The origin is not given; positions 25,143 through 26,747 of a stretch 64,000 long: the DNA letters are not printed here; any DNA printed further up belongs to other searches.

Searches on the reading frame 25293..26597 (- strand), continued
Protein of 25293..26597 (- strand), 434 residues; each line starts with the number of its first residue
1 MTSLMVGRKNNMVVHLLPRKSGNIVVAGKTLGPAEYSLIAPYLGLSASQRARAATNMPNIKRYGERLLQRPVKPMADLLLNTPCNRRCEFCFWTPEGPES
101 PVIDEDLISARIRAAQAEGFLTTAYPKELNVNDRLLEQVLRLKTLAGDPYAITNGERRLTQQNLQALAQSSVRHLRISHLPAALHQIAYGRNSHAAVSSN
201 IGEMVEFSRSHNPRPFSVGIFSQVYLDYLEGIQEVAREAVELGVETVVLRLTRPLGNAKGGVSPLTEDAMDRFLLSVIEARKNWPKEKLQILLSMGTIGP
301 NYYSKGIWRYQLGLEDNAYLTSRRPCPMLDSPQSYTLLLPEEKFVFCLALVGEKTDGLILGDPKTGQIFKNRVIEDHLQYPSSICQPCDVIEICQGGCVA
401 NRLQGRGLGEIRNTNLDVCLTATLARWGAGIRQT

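Call 30: search_protein_families(library=ncbifam, proteins=[P0128, P0131, P0132, P0133, P0134, P0135, P0136, P0137, P0138, P0140], max_evalue=0.001)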
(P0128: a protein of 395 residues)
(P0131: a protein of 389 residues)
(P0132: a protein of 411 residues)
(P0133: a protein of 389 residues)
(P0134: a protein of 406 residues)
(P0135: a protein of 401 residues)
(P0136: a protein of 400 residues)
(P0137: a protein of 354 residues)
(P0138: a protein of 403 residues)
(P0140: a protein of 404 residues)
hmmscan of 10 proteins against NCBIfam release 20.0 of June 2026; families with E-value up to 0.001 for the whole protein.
P0128 (395 aa): 1 family
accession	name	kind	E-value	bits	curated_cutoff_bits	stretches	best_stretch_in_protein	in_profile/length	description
TIGR04085.1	rSAM_more_4Fe4S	domain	0.00023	21.5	27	1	356-382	57-83/93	SPASM domain-containing protein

P0131 (389 aa): 27 families (the best 25 are shown)
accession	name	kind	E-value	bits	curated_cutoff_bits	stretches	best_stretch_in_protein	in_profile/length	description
TIGR04545.1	rSAM_ahbD_hemeb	equivalog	1.9e-15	57.2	500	1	100-360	56-318/339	heme b synthase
TIGR04055.1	rSAM_NirJ2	equivalog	2.4e-13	50.3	500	1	54-360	9-304/326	putative heme d1 biosynthesis radical SAM protein NirJ2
TIGR04054.1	rSAM_NirJ1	equivalog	5.7e-13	48.2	650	1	53-246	44-240/387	putative heme d1 biosynthesis radical SAM protein NirJ1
TIGR04133.1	rSAM_w_lipo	hypoth_equivalog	1e-12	47.7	425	1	91-366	74-340/350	TIGR04133 family radical SAM/SPASM protein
TIGR03942.1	sulfatase_rSAM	equivalog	5.1e-10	38.9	349.45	1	301-360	262-325/363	anaerobic sulfatase maturase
NF038332.1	rSAM_rare_HxsC4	exception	5.9e-10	38.8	500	1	47-213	16-191/335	radical SAM protein HxsC4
TIGR04546.1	rSAM_ahbC_deAc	equivalog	1.2e-09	37.5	650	1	54-247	48-244/390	12,18-didecarboxysiroheme deacetylase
TIGR04053.2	TIGR04053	equivalog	1.4e-09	37.7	395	1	128-238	98-208/366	TIGR04053 family radical SAM/SPASM domain-containing protein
TIGR04347.1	pseudo_SAM_Halo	equivalog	6.3e-09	35.6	525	1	54-238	47-233/390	TIGR04347 family pseudo-SAM/SPASM protein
TIGR04340.1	rSAM_ACGX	hypoth_equivalog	1.1e-08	34.7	400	1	53-206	11-172/341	radical SAM/SPASM domain protein, ACGX system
NF050035.1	rSAM_WgK_link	exception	1.1e-08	34.5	650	1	45-224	9-192/367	radical SAM/SPASM peptide maturase WgkB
TIGR04251.1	SCM_rSAM_ScmF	equivalog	2.4e-08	33.8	400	1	104-228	70-194/353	SynChlorMet cassette radical SAM/SPASM protein ScmF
TIGR04085.1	rSAM_more_4Fe4S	domain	2.5e-08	34.2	27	1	300-363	10-78/93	SPASM domain-containing protein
TIGR04103.1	rSAM_nif11_3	equivalog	7.1e-08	31.5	725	1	54-363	14-329/412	nif11-class peptide radical SAM maturase 3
TIGR03913.1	rad_SAM_trio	equivalog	8.2e-08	31.1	591.75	1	108-225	85-201/477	GDL motif peptide-associated radical SAM/SPASM maturase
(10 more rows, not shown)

P0132 (411 aa): 8 families
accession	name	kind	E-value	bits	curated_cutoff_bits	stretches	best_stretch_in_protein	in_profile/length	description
TIGR04545.1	rSAM_ahbD_hemeb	equivalog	1.9e-07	30.9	500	1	120-234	73-187/339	heme b synthase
TIGR04053.2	TIGR04053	equivalog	9.7e-07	28.3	395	0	137-250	101-214/366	TIGR04053 family radical SAM/SPASM domain-containing protein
TIGR04133.1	rSAM_w_lipo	hypoth_equivalog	6.4e-06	25.3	425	1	126-254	107-233/350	TIGR04133 family radical SAM/SPASM protein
TIGR04317.1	W_rSAM_matur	equivalog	1.7e-05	24.1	380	1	57-228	12-190/349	tungsten cofactor oxidoreductase radical SAM maturase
TIGR04085.1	rSAM_more_4Fe4S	domain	5.3e-05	23.6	27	1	311-378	13-81/93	SPASM domain-containing protein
TIGR03942.1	sulfatase_rSAM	equivalog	0.00011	21.5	349.45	0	322-378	274-331/363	anaerobic sulfatase maturase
NF038332.1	rSAM_rare_HxsC4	exception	0.00013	21.2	500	1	49-230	14-202/335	radical SAM protein HxsC4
TIGR04466.1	rSAM_BlsE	equivalog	0.00086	18.8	400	0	57-217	11-170/327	cytosylglucuronate decarboxylase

P0133 (389 aa): 33 families (the best 25 are shown)
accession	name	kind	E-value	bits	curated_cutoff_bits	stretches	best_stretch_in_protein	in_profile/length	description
TIGR03942.1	sulfatase_rSAM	equivalog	3.7e-12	46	349.45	1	303-383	265-344/363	anaerobic sulfatase maturase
TIGR04546.1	rSAM_ahbC_deAc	equivalog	4.7e-12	45.4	650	1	26-238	32-245/390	12,18-didecarboxysiroheme deacetylase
TIGR04085.1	rSAM_more_4Fe4S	domain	7.9e-12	45.5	27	1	285-373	1-86/93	SPASM domain-containing protein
TIGR04340.1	rSAM_ACGX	hypoth_equivalog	1.3e-11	44.3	400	1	40-363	10-321/341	radical SAM/SPASM domain protein, ACGX system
TIGR04133.1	rSAM_w_lipo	hypoth_equivalog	4.4e-11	42.3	425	1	42-238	33-234/350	TIGR04133 family radical SAM/SPASM protein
NF047865.1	rSAM_PapB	equivalog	3.1e-10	39.8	340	1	38-368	8-323/330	PapB family radical SAM/SPASM ranthipeptide maturase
TIGR04055.1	rSAM_NirJ2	equivalog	4.4e-10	39.6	500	1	42-366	9-309/326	putative heme d1 biosynthesis radical SAM protein NirJ2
TIGR03974.1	rSAM_six_Cys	equivalog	7.8e-10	38.2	425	1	285-369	347-424/451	thioether cross-link-forming SCIFF peptide maturase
TIGR04545.1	rSAM_ahbD_hemeb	equivalog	1e-09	38.3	500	1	41-369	8-325/339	heme b synthase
NF040492.1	not_ScfB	exception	2.7e-09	36.4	855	1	285-367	346-421/450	ScfB-related radical SAM/SPASM orphan maturase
TIGR03962.1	mycofact_rSAM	equivalog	7.4e-09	35.2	265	1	302-370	254-322/339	mycofactocin radical SAM maturase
TIGR04054.1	rSAM_NirJ1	equivalog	8.4e-09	34.5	650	1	27-232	30-236/387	putative heme d1 biosynthesis radical SAM protein NirJ1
TIGR04251.1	SCM_rSAM_ScmF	equivalog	1.8e-08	34.2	400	1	41-210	12-187/353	SynChlorMet cassette radical SAM/SPASM protein ScmF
TIGR04347.1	pseudo_SAM_Halo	equivalog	5.7e-08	32.4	525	1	28-235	33-241/390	TIGR04347 family pseudo-SAM/SPASM protein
NF041298.1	rSAM_mat_DynA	equivalog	2.9e-07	29.8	450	0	293-376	254-336/356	dynobactin maturation radical SAM/SPASM protein DynA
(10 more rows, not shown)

P0134 (406 aa): 14 families
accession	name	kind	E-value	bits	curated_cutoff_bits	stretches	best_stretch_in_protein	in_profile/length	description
TIGR04545.1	rSAM_ahbD_hemeb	equivalog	1.2e-11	44.6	500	1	122-379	76-324/339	heme b synthase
TIGR04053.2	TIGR04053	equivalog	2.1e-08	33.8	395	1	136-249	101-214/366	TIGR04053 family radical SAM/SPASM domain-containing protein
TIGR04055.1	rSAM_NirJ2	equivalog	1.1e-07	31.8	500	1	123-234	76-187/326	putative heme d1 biosynthesis radical SAM protein NirJ2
NF012164.0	AlbA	equivalog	1.8e-07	30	850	1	40-232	107-299/442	subtilosin maturase AlbA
TIGR04340.1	rSAM_ACGX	hypoth_equivalog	8.4e-06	25.2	400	1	55-233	12-194/341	radical SAM/SPASM domain protein, ACGX system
NF038107.1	rSAM_NF038107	equivalog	9e-06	24.7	600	0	124-260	176-317/444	Cys-every-fifth radical SAM/SPASM peptide maturase CefB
TIGR02668.1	moaA_archaeal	equivalog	2.2e-05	23.6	325.25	1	126-239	92-204/303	GTP 3',8-cyclase MoaA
TIGR04085.1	rSAM_more_4Fe4S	domain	0.00017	21.9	27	1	308-378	11-80/93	SPASM domain-containing protein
TIGR04546.1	rSAM_ahbC_deAc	equivalog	0.00019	20.4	650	1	53-229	46-221/390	12,18-didecarboxysiroheme deacetylase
NF050035.1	rSAM_WgK_link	exception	0.00032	19.8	650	0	49-229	12-192/367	radical SAM/SPASM peptide maturase WgkB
TIGR02109.1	PQQ_syn_pqqE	equivalog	0.00054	19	381.35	0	137-253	98-214/358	pyrroloquinoline quinone biosynthesis protein PqqE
TIGR03977.1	rSAM_pair_HxsC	equivalog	0.00059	18.8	267.9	0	121-236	101-220/292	His-Xaa-Ser system radical SAM maturase HxsC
TIGR04403.1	rSAM_skfB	equivalog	0.00072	18.5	300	0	41-261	99-315/402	sporulation killing factor system radical SAM maturase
TIGR04251.1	SCM_rSAM_ScmF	equivalog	0.00097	18.6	400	0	126-377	88-326/353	SynChlorMet cassette radical SAM/SPASM protein ScmF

P0135 (401 aa): 38 families (the best 25 are shown)
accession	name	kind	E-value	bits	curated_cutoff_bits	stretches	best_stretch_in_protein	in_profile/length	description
TIGR04545.1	rSAM_ahbD_hemeb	equivalog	1.8e-18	67.1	500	1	121-230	78-188/339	heme b synthase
TIGR04053.2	TIGR04053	equivalog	5.7e-17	62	395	1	124-246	93-215/366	TIGR04053 family radical SAM/SPASM domain-containing protein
TIGR04054.1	rSAM_NirJ1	equivalog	2.2e-16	59.4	650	1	49-371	43-366/387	putative heme d1 biosynthesis radical SAM protein NirJ1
TIGR04251.1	SCM_rSAM_ScmF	equivalog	2.3e-14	53.5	400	1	49-229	11-194/353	SynChlorMet cassette radical SAM/SPASM protein ScmF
TIGR04055.1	rSAM_NirJ2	equivalog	1.5e-13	51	500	1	50-372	8-310/326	putative heme d1 biosynthesis radical SAM protein NirJ2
TIGR03942.1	sulfatase_rSAM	equivalog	3.6e-12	46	349.45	1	144-384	114-342/363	anaerobic sulfatase maturase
TIGR04347.1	pseudo_SAM_Halo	equivalog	7.9e-12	45.1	525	1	118-228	113-223/390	TIGR04347 family pseudo-SAM/SPASM protein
TIGR04546.1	rSAM_ahbC_deAc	equivalog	1.2e-11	44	650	1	119-229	115-225/390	12,18-didecarboxysiroheme deacetylase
NF010308.0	PRK13745.1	equivalog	4.3e-10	39.1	484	1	51-383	23-365/412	anaerobic sulfatase-maturation protein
NF050035.1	rSAM_WgK_link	exception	4.5e-10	39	650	1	42-225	9-192/367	radical SAM/SPASM peptide maturase WgkB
TIGR04340.1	rSAM_ACGX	hypoth_equivalog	9.3e-10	38.2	400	1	50-221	11-186/341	radical SAM/SPASM domain protein, ACGX system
NF038332.1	rSAM_rare_HxsC4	exception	2e-09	37.1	500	1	31-225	5-202/335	radical SAM protein HxsC4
TIGR04083.1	rSAM_pep_methan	hypoth_equivalog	3e-09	36.2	300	1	126-375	89-318/376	TIGR04083 family peptide-modifying radical SAM enzyme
TIGR04051.1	rSAM_NirJ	equivalog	3.1e-09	36.3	515.45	1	123-229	83-188/354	heme d1 biosynthesis radical SAM protein NirJ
TIGR02668.1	moaA_archaeal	equivalog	1.9e-08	33.7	325.25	1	121-234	89-203/303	GTP 3',8-cyclase MoaA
TIGR04085.1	rSAM_more_4Fe4S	domain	5.1e-07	30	27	1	306-374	14-81/93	SPASM domain-containing protein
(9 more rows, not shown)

P0136 (400 aa): 37 families (the best 25 are shown)
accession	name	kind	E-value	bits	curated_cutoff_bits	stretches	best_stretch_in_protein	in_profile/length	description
NF038332.1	rSAM_rare_HxsC4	exception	1.7e-12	47.2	500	1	50-214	17-188/335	radical SAM protein HxsC4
TIGR04545.1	rSAM_ahbD_hemeb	equivalog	4.6e-12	46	500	1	118-366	73-320/339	heme b synthase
NF041298.1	rSAM_mat_DynA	equivalog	6e-12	45.2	450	1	121-365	88-323/356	dynobactin maturation radical SAM/SPASM protein DynA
TIGR04334.1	rSAM_Clo7bot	equivalog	4e-11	42.2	600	1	124-375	177-417/440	radical SAM/SPASM domain Clo7bot peptide maturase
TIGR02668.1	moaA_archaeal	equivalog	5e-11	42.1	325.25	1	54-244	17-210/303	GTP 3',8-cyclase MoaA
TIGR03942.1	sulfatase_rSAM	equivalog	7e-11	41.8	349.45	0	124-215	93-184/363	anaerobic sulfatase maturase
TIGR04347.1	pseudo_SAM_Halo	equivalog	5.6e-10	39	525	1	111-254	104-246/390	TIGR04347 family pseudo-SAM/SPASM protein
TIGR04053.2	TIGR04053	equivalog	4.3e-09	36.1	395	1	128-250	95-213/366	TIGR04053 family radical SAM/SPASM domain-containing protein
TIGR04133.1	rSAM_w_lipo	hypoth_equivalog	1.2e-08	34.3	425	1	124-363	107-331/350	TIGR04133 family radical SAM/SPASM protein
NF041718.1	rSAM_phane_AMC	equivalog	1.3e-08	34.3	425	1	55-213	14-181/362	cyclophane-forming radical SAM peptide maturase AmcB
NF041300.1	rSAM_mat_DarW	exception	1.5e-08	33.9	650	1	55-391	49-394/415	radical SAM/SPASM peptide maturase DarW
TIGR04280.1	geopep_mat_rSAM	hypoth_equivalog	1.8e-08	33.8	400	1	33-217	70-267/428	geopeptide radical SAM maturase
TIGR04085.1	rSAM_more_4Fe4S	domain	4.3e-08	33.5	27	1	304-370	12-81/93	SPASM domain-containing protein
NF038107.1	rSAM_NF038107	equivalog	1.2e-07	30.9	600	0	124-217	177-273/444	Cys-every-fifth radical SAM/SPASM peptide maturase CefB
TIGR02666.1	moaA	equivalog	1.3e-07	30.9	284.05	1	125-244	98-216/336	GTP 3',8-cyclase MoaA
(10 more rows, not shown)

P0137 (354 aa): 40 families (the best 25 are shown)
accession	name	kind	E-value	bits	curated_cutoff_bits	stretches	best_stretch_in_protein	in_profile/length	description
TIGR04545.1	rSAM_ahbD_hemeb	equivalog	3.9e-28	98.9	500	2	32-243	6-221/339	heme b synthase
TIGR04053.2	TIGR04053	equivalog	9.1e-21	74.5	395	2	78-227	70-218/366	TIGR04053 family radical SAM/SPASM domain-containing protein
TIGR04347.1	pseudo_SAM_Halo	equivalog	3.1e-19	69.5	525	2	22-227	34-246/390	TIGR04347 family pseudo-SAM/SPASM protein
TIGR04054.1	rSAM_NirJ1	equivalog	3.8e-19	68.6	650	2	26-221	36-238/387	putative heme d1 biosynthesis radical SAM protein NirJ1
TIGR04055.1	rSAM_NirJ2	equivalog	2e-18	67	500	1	34-344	8-324/326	putative heme d1 biosynthesis radical SAM protein NirJ2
TIGR04546.1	rSAM_ahbC_deAc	equivalog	4.1e-17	62.1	650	1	23-228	36-248/390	12,18-didecarboxysiroheme deacetylase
TIGR04251.1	SCM_rSAM_ScmF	equivalog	3.6e-15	56.2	400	1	32-210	10-201/353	SynChlorMet cassette radical SAM/SPASM protein ScmF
NF050035.1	rSAM_WgK_link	exception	1e-14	54.3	650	2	25-207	8-198/367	radical SAM/SPASM peptide maturase WgkB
TIGR04303.1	GeoRSP_rSAM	equivalog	1.3e-13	51.2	400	1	29-338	8-320/325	GeoRSP system radical SAM/SPASM protein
TIGR04051.1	rSAM_NirJ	equivalog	6.2e-13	48.4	515.45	2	306-342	310-346/354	heme d1 biosynthesis radical SAM protein NirJ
TIGR02109.1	PQQ_syn_pqqE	equivalog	3.5e-12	45.9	381.35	1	76-344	65-332/358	pyrroloquinoline quinone biosynthesis protein PqqE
TIGR03962.1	mycofact_rSAM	equivalog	4.1e-12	45.9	265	1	34-343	20-332/339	mycofactocin radical SAM maturase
NF045646.2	rSAM_Se_TrsS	equivalog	5.9e-12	44.9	490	1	31-198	91-268/441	radical SAM (seleno)protein TrsS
TIGR02668.1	moaA_archaeal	equivalog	1.9e-11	43.5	325.25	1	28-215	12-209/303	GTP 3',8-cyclase MoaA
TIGR02666.1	moaA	equivalog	4.9e-11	42.2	284.05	1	23-214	7-214/336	GTP 3',8-cyclase MoaA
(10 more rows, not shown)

P0138 (403 aa): 25 families
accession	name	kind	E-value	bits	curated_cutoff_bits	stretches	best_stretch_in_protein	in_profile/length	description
TIGR04545.1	rSAM_ahbD_hemeb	equivalog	1.2e-15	57.8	500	1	122-254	71-204/339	heme b synthase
TIGR04053.2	TIGR04053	equivalog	3.5e-14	52.8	395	1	138-255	98-214/366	TIGR04053 family radical SAM/SPASM domain-containing protein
TIGR04133.1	rSAM_w_lipo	hypoth_equivalog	1.1e-10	41.1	425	1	94-261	67-235/350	TIGR04133 family radical SAM/SPASM protein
NF041298.1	rSAM_mat_DynA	equivalog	3.1e-09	36.3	450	1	130-238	91-198/356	dynobactin maturation radical SAM/SPASM protein DynA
TIGR04054.1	rSAM_NirJ1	equivalog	4.9e-09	35.3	650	1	128-244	113-228/387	putative heme d1 biosynthesis radical SAM protein NirJ1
TIGR04251.1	SCM_rSAM_ScmF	equivalog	1.7e-08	34.2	400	1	131-377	88-327/353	SynChlorMet cassette radical SAM/SPASM protein ScmF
TIGR04347.1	pseudo_SAM_Halo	equivalog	1.8e-08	34.1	525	1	117-244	104-230/390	TIGR04347 family pseudo-SAM/SPASM protein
TIGR04055.1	rSAM_NirJ2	equivalog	2.2e-08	34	500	1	138-249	86-198/326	putative heme d1 biosynthesis radical SAM protein NirJ2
TIGR04103.1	rSAM_nif11_3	equivalog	2.4e-08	33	725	1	145-387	98-340/412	nif11-class peptide radical SAM maturase 3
TIGR03942.1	sulfatase_rSAM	equivalog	7.6e-08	31.8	349.45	1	131-250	94-212/363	anaerobic sulfatase maturase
NF038332.1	rSAM_rare_HxsC4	exception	1.5e-07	30.9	500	1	125-247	88-215/335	radical SAM protein HxsC4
TIGR02668.1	moaA_archaeal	equivalog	2.8e-07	29.8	325.25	1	130-249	91-208/303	GTP 3',8-cyclase MoaA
TIGR04051.1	rSAM_NirJ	equivalog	4.7e-07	29.1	515.45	0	132-253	84-204/354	heme d1 biosynthesis radical SAM protein NirJ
TIGR04085.1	rSAM_more_4Fe4S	domain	1.3e-06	28.8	27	1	312-380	13-83/93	SPASM domain-containing protein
TIGR04546.1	rSAM_ahbC_deAc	equivalog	5.9e-06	25.3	650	1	131-243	120-230/390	12,18-didecarboxysiroheme deacetylase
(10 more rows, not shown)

P0140 (404 aa): 34 families (the best 25 are shown)
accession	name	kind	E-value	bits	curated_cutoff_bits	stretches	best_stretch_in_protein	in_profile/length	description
TIGR04545.1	rSAM_ahbD_hemeb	equivalog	3e-18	66.4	500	1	125-384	81-333/339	heme b synthase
TIGR04053.2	TIGR04053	equivalog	1.4e-14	54.2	395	1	125-242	90-209/366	TIGR04053 family radical SAM/SPASM domain-containing protein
TIGR04055.1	rSAM_NirJ2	equivalog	1.8e-12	47.5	500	1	57-248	8-202/326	putative heme d1 biosynthesis radical SAM protein NirJ2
TIGR04251.1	SCM_rSAM_ScmF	equivalog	4.9e-11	42.6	400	1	56-228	11-191/353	SynChlorMet cassette radical SAM/SPASM protein ScmF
TIGR04546.1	rSAM_ahbC_deAc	equivalog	5.5e-11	41.9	650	1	55-236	45-230/390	12,18-didecarboxysiroheme deacetylase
TIGR04347.1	pseudo_SAM_Halo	equivalog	3.3e-09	36.5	525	1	55-253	44-245/390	TIGR04347 family pseudo-SAM/SPASM protein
TIGR04133.1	rSAM_w_lipo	hypoth_equivalog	7.8e-09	34.9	425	1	124-243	107-225/350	TIGR04133 family radical SAM/SPASM protein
TIGR04334.1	rSAM_Clo7bot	equivalog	1.3e-08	33.9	600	1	47-209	86-265/440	radical SAM/SPASM domain Clo7bot peptide maturase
TIGR02668.1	moaA_archaeal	equivalog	4.7e-08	32.4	325.25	1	54-223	15-190/303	GTP 3',8-cyclase MoaA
TIGR03942.1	sulfatase_rSAM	equivalog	6.2e-08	32.1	349.45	0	348-380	304-338/363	anaerobic sulfatase maturase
TIGR02109.1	PQQ_syn_pqqE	equivalog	1.3e-07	30.9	381.35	1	56-216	14-179/358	pyrroloquinoline quinone biosynthesis protein PqqE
NF001199.0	PRK00164.2-1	equivalog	1.8e-07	30.6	231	1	54-184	17-151/308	GTP 3',8-cyclase MoaA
TIGR04340.1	rSAM_ACGX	hypoth_equivalog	2.1e-07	30.5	400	1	124-225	89-188/341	radical SAM/SPASM domain protein, ACGX system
TIGR04085.1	rSAM_more_4Fe4S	domain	3.4e-07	30.6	27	1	312-378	15-84/93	SPASM domain-containing protein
NF050035.1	rSAM_WgK_link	exception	5.2e-07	29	650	1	51-227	11-192/367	radical SAM/SPASM peptide maturase WgkB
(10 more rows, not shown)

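Call 32: find_encoding_contigs(protein=P0131, flank=8000, max_places=3)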
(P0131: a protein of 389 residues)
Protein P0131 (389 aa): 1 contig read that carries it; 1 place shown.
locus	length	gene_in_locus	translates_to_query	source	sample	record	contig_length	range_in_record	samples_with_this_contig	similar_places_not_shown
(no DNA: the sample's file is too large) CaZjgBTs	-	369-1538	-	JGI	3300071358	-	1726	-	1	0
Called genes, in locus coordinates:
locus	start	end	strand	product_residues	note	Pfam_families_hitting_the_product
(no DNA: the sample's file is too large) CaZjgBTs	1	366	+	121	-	?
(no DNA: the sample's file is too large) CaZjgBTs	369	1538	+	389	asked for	PF04055:Radical_SAM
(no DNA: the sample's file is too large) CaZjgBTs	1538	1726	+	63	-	?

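Call 37: list_cluster_members(proteins=[P0132, P0133, P0134, P0135, P0136, P0138, P0140, P0141, P0142, P0143])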
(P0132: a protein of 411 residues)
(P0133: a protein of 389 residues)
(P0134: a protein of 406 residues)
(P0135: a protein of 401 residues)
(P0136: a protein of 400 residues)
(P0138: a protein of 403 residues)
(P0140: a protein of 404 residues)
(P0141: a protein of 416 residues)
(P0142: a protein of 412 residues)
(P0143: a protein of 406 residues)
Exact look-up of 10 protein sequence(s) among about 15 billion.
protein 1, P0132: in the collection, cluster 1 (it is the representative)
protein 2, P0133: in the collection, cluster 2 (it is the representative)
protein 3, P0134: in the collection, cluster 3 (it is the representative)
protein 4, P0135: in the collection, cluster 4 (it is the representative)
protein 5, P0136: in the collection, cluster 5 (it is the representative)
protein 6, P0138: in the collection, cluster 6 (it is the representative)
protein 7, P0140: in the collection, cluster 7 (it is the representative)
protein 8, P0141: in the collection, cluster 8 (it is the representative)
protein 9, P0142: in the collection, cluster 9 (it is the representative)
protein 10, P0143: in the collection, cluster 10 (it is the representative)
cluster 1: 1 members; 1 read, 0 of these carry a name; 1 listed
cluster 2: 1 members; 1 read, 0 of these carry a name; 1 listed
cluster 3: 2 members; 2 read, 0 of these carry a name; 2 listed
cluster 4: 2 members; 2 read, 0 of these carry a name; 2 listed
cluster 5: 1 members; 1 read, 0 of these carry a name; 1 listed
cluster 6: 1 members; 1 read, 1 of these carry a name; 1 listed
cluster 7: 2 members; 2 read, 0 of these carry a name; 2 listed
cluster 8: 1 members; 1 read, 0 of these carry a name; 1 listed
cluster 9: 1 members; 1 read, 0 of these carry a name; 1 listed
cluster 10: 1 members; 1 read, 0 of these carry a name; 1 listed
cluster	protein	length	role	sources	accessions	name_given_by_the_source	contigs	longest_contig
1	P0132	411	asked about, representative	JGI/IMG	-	-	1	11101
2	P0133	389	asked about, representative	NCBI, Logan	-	-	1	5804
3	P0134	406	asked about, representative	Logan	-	-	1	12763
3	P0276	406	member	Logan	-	-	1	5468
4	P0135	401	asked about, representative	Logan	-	-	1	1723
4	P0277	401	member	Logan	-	-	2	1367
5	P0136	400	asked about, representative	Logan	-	-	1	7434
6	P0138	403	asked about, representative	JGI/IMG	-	radical SAM protein with 4Fe4S-binding SPASM domain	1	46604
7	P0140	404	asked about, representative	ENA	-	-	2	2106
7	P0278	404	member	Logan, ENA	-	-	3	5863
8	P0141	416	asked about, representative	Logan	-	-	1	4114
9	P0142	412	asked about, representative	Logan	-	-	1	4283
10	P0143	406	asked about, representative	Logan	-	-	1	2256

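Call 38: find_encoding_contigs(protein=P0138, flank=8000, max_places=2)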
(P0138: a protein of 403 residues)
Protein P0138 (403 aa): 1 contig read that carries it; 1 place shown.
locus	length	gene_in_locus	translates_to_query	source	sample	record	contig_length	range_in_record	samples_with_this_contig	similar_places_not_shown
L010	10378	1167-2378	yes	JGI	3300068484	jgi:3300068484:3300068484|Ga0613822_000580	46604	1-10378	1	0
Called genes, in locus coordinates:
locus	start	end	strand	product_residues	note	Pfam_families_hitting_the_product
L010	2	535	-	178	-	?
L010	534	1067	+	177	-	PF01371:Trp_repressor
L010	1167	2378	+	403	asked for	-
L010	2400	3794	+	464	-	-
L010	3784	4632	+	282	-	-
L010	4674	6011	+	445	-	PF00152:tRNA-synt_2 (weak), PF13393:tRNA-synt_His, PF00587:tRNA-synt_2b, PF03129:HGTP_anticodon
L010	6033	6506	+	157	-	-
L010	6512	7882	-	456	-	PF01098:FTSW_RODA_SPOVE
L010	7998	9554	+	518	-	PF00009:GTP_EFTU, PF00071:Ras (weak), PF01926:MMR_HSR1, PF02421:FeoB_N (faint), PF10662:PduV-EutP (faint), PF22042:EF-G_D2 (faint), PF11987:IF-2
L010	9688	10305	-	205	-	-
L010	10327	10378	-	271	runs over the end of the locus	-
